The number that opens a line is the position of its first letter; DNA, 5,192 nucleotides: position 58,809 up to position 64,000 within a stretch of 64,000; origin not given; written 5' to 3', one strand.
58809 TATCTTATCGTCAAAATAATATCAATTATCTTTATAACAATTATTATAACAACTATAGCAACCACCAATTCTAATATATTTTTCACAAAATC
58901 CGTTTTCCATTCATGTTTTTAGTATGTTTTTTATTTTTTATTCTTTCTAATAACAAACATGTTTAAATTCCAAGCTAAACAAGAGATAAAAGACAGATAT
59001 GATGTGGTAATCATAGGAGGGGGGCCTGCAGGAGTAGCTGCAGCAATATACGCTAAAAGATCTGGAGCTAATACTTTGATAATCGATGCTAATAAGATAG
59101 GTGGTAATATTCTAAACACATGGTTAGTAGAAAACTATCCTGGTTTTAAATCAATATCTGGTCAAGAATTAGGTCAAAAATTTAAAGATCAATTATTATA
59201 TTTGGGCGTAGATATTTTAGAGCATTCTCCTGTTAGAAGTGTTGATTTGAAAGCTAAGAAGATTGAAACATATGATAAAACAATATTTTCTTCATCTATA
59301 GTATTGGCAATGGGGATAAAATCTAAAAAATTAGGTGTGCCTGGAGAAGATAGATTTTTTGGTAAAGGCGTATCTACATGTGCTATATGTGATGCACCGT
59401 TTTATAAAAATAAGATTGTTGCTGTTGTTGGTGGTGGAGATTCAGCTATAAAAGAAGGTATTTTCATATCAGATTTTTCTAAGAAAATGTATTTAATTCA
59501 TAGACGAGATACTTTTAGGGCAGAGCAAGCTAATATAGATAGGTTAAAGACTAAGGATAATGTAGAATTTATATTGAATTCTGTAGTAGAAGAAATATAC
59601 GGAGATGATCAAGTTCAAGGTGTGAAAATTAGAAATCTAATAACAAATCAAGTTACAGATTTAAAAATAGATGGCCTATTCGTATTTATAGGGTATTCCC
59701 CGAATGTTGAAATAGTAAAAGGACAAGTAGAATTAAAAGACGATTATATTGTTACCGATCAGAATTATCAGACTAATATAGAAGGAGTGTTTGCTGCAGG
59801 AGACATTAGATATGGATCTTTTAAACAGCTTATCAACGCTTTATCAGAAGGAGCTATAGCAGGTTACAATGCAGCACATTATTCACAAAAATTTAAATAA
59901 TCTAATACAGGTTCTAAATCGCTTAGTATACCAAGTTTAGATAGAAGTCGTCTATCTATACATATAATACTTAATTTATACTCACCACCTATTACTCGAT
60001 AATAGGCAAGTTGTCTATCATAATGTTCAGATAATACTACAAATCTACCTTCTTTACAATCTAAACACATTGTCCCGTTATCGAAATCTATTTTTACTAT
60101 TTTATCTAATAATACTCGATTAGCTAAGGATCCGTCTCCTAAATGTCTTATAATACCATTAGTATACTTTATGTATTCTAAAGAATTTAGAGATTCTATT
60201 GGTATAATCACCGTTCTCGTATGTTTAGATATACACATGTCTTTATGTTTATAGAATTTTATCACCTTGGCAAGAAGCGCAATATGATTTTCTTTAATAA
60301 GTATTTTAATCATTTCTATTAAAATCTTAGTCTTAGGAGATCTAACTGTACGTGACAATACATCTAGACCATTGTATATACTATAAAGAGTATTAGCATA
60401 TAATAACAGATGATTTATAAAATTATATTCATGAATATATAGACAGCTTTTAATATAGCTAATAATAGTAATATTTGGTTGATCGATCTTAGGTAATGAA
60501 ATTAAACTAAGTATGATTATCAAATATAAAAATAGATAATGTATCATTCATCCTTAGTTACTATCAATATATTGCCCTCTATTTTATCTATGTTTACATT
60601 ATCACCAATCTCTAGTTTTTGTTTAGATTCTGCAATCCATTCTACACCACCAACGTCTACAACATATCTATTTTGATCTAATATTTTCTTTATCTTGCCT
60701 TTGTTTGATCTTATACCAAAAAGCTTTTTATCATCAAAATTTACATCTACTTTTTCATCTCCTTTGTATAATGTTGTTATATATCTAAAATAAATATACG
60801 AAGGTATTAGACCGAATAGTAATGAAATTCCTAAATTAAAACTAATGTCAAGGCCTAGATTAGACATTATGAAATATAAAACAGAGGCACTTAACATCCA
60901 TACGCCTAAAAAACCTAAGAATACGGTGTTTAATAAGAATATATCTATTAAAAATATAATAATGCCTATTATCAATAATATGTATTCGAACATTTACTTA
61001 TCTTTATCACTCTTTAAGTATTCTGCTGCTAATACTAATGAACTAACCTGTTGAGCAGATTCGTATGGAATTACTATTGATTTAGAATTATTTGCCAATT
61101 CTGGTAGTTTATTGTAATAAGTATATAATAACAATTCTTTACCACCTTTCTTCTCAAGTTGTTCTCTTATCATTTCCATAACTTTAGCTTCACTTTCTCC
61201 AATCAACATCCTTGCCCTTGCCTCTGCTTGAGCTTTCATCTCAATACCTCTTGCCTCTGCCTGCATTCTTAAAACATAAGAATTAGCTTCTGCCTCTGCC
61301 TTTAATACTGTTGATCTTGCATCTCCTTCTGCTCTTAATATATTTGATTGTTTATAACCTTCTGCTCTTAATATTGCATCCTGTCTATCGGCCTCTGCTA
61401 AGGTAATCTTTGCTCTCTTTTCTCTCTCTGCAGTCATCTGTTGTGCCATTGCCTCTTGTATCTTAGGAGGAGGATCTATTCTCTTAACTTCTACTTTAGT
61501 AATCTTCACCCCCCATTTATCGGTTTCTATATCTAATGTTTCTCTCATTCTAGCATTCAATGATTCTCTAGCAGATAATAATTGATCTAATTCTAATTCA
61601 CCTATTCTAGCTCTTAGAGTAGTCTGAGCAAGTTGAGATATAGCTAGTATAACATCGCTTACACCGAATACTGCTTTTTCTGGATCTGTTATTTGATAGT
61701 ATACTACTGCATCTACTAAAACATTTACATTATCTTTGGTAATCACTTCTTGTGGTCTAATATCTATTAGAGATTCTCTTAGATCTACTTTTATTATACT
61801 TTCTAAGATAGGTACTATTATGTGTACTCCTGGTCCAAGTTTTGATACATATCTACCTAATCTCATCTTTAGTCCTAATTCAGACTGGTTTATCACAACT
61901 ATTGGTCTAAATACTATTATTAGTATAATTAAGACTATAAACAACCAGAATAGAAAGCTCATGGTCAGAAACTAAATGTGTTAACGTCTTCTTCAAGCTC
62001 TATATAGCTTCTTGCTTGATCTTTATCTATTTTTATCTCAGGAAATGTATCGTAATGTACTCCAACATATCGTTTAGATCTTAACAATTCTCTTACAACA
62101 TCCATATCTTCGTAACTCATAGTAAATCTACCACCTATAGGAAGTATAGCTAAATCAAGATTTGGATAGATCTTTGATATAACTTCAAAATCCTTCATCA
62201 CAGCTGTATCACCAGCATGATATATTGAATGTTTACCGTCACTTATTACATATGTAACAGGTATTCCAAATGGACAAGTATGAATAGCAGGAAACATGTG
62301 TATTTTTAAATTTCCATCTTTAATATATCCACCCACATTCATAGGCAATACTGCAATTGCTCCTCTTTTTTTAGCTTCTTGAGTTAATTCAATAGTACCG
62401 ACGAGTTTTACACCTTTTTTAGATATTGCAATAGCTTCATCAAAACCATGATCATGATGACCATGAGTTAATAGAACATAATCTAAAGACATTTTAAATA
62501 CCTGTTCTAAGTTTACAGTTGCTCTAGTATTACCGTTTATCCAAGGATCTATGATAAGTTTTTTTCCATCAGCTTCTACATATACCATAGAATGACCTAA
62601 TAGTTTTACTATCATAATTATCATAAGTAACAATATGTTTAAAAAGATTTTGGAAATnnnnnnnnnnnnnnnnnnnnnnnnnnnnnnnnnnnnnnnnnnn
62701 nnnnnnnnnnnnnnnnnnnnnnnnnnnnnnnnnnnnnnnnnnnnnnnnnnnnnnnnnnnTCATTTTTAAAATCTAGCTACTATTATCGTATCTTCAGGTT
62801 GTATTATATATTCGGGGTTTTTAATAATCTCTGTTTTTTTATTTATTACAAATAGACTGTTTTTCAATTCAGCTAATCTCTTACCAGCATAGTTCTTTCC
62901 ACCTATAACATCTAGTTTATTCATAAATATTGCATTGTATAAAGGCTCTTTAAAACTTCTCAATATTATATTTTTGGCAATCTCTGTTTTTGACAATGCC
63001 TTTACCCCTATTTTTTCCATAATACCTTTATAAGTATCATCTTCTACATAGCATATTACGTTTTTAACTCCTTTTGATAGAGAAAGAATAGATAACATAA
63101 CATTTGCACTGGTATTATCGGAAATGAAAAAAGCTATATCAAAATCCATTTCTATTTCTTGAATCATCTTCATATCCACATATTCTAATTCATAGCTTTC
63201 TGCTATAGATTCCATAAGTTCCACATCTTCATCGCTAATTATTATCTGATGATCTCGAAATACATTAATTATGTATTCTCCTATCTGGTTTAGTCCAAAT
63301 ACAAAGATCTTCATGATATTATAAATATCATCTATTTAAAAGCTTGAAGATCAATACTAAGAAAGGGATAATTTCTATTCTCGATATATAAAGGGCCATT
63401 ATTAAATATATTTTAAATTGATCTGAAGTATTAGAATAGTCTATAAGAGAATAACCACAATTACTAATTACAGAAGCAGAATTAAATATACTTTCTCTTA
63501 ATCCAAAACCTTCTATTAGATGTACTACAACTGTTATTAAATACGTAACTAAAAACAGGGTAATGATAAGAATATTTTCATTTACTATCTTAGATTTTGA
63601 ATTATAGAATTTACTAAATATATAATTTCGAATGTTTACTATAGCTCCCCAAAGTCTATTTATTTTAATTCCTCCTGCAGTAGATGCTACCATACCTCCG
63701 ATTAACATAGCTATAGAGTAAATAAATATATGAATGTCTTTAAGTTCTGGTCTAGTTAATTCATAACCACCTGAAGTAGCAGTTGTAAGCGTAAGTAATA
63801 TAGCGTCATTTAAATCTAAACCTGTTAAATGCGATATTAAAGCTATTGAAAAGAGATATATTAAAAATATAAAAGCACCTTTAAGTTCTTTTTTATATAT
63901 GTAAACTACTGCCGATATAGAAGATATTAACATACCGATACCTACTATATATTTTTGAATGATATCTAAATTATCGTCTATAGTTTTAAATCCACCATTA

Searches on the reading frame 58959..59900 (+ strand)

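Call 27: search_protein_families(library=pfam, proteins=[window:58959-59900:+])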
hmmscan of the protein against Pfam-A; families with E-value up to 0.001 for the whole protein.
window:58959-59900:+ (313 aa): 11 families
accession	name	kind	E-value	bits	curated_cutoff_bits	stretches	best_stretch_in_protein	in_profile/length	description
PF07992.20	Pyr_redox_2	-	5.7e-51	174.1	26.1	1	14-298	1-291/291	Pyridine nucleotide-disulphide oxidoreductase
PF13738.12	Pyr_redox_3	-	5.9e-21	75.4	30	2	67-281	79-305/305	Pyridine nucleotide-disulphide oxidoreductase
PF00070.33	Pyr_redox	-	5.4e-18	65.7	22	1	154-225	2-80/82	Pyridine nucleotide-disulphide oxidoreductase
PF12831.13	FAD_oxidored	-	8.9e-11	42.1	27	1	15-54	1-41/416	FAD dependent oxidoreductase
PF01266.30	DAO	-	2.2e-10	41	27.9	1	15-49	1-37/353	FAD dependent oxidoreductase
PF01134.28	GIDA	-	2e-08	34.2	22.1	1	15-45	1-29/391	Glucose inhibited division protein A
PF03486.20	HI0933_like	-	2.6e-08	34.1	50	1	15-48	2-35/244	HI0933-like protein Rossmann domain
PF00890.30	FAD_binding_2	-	3.2e-06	27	20.4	1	15-45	1-31/414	FAD binding domain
PF13450.12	NAD_binding_8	-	2.1e-05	25.2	21.9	1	18-51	1-35/68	NAD(P)-binding Rossmann-like domain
PF01262.27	AlaDh_PNT_C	-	0.00017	21.5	23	1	15-46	30-61/214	Alanine dehydrogenase/PNT, C-terminal domain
PF01494.25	FAD_binding_3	-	0.0003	20.6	22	0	14-44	2-32/349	FAD binding domain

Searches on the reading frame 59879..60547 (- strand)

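Call 27: search_protein_families(library=pfam, proteins=[window:59879-60547:-])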
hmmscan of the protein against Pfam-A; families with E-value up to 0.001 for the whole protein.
window:59879-60547:- (222 aa): 0 families

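Call 59: search_protein_families(library=pfam, max_evalue=1, proteins=[window:59879-60547:-])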
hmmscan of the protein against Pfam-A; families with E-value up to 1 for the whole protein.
window:59879-60547:- (222 aa): 4 families
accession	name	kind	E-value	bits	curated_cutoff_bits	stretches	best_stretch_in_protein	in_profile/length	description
PF00410.24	Ribosomal_S8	-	0.074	13.5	24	1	51-94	4-47/126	Ribosomal protein S8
PF12651.13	RHH_3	-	0.1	13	21.6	1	57-86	13-42/44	Ribbon-helix-helix domain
PF01729.25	QRPTase_C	-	0.2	11.8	23.1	1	82-127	53-97/169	Quinolinate phosphoribosyl transferase, C-terminal domain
PF11081.13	Adeno_L433K_22K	-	0.21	12.2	19.2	1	25-58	131-164/168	Adenovirus L4-33K/L4-22K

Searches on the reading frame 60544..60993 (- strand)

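Call 27: search_protein_families(library=pfam, proteins=[window:60544-60993:-])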
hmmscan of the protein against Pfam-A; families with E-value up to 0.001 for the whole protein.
window:60544-60993:- (149 aa): 1 family
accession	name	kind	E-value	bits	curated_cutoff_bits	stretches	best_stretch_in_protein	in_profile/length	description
PF01957.25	NfeD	-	6.2e-07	30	29.1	1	111-147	20-57/57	NfeD-like C-terminal, partner-binding domain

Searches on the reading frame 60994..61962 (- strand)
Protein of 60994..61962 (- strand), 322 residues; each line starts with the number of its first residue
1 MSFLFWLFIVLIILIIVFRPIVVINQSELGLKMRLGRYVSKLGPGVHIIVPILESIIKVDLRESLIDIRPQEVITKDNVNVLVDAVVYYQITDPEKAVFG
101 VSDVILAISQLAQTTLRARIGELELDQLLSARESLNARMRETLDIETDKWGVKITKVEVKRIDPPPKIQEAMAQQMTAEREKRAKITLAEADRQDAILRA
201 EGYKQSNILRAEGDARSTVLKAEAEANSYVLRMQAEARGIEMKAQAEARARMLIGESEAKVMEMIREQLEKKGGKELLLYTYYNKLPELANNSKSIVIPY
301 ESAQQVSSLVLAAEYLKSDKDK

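Call 27: search_protein_families(library=pfam, proteins=[window:60994-61962:-])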
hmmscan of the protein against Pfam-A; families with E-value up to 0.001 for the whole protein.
window:60994-61962:- (322 aa): 1 family
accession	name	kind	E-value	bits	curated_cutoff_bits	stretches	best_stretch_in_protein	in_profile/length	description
PF01145.31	Band_7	-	4.3e-45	154.3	23.6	1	23-192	2-175/176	SPFH domain / Band 7 family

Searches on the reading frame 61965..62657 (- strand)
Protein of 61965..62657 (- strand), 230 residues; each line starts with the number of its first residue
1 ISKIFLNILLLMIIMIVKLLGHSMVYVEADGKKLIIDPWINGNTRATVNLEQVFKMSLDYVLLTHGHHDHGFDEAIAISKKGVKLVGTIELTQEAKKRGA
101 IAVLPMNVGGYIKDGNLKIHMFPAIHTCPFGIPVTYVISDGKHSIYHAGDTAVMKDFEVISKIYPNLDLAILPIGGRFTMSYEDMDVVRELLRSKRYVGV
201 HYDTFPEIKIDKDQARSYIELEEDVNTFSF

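Call 27: search_protein_families(library=pfam, proteins=[window:61965-62657:-])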
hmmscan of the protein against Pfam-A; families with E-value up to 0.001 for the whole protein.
window:61965-62657:- (230 aa): 3 families
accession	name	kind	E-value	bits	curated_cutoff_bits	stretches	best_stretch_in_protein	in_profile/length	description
PF12706.13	Lactamase_B_2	-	4.9e-16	59.4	27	1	34-202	3-200/200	Beta-lactamase superfamily domain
PF13483.12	Lactamase_B_3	-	7.6e-15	55.7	24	1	18-199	3-158/160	Beta-lactamase superfamily domain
PF00753.33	Lactamase_B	-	2.9e-08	34.3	22.7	1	20-173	4-162/196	Metallo-beta-lactamase superfamily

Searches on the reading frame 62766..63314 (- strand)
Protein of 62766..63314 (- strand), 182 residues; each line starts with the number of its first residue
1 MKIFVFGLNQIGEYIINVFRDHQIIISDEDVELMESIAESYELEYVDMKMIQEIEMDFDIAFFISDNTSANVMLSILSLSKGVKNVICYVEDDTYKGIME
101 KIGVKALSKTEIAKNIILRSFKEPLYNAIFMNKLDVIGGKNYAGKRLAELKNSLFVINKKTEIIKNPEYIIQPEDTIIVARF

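Call 27: search_protein_families(library=pfam, proteins=[window:62766-63314:-])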
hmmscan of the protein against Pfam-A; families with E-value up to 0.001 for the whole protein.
window:62766-63314:- (182 aa): 2 families
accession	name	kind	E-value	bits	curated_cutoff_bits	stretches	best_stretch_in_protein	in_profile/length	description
PF02254.24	TrkA_N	-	8.2e-05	23.3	23.8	1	3-105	1-111/116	TrkA-N domain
PF02080.26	TrkA_C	-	0.00096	19.5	27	0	140-180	10-57/71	TrkA-C domain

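Call 33: find_encoding_contigs(protein=window:62766-63314:-, flank=10000, max_places=6)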
Protein window:62766-63314:- (182 aa): 1 contig read that carries it; 1 place shown.
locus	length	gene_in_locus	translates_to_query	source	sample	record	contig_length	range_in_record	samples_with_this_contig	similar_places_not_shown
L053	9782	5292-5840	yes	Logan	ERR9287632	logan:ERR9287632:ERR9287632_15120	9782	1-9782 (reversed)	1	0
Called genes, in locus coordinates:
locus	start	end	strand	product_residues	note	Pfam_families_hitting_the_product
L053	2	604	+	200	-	?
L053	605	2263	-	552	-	PF20990:DUF2207_C (weak)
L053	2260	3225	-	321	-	PF01896:DNA_primase_S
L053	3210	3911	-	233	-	PF04104:DNA_primase_lrg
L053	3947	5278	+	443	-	PF02386:TrkH (weak)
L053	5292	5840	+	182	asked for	-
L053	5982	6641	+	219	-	PF00753:Lactamase_B, PF13483:Lactamase_B_3, PF12706:Lactamase_B_2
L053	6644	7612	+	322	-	PF01145:Band_7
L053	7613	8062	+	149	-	PF01957:NfeD (weak)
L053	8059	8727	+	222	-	-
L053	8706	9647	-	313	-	PF00890:FAD_binding_2 (faint), PF01134:GIDA (weak), PF01266:DAO (weak), PF03486:HI0933_like (weak), PF07992:Pyr_redox_2, PF12831:FAD_oxidored, PF13738:Pyr_redox_3, PF00070:Pyr_redox, +1 more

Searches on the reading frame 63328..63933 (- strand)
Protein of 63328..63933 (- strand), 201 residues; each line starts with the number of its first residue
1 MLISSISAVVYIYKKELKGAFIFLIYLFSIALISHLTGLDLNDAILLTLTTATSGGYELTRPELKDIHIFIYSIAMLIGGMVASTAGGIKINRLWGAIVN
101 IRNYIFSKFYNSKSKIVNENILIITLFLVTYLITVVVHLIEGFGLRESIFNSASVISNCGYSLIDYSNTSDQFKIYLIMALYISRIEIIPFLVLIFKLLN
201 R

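Call 27: search_protein_families(library=pfam, proteins=[window:63328-63933:-])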
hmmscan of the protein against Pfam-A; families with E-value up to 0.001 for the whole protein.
window:63328-63933:- (201 aa): 1 family
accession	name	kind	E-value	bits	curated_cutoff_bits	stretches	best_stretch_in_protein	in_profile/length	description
PF02386.22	TrkH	-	1.3e-10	40.8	27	2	32-104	306-379/502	Cation transport protein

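Call 31: find_encoding_contigs(protein=window:63328-63933:-, flank=10000, max_places=4)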
Protein window:63328-63933:- (201 aa): no gene with exactly this product is on record in the collection.
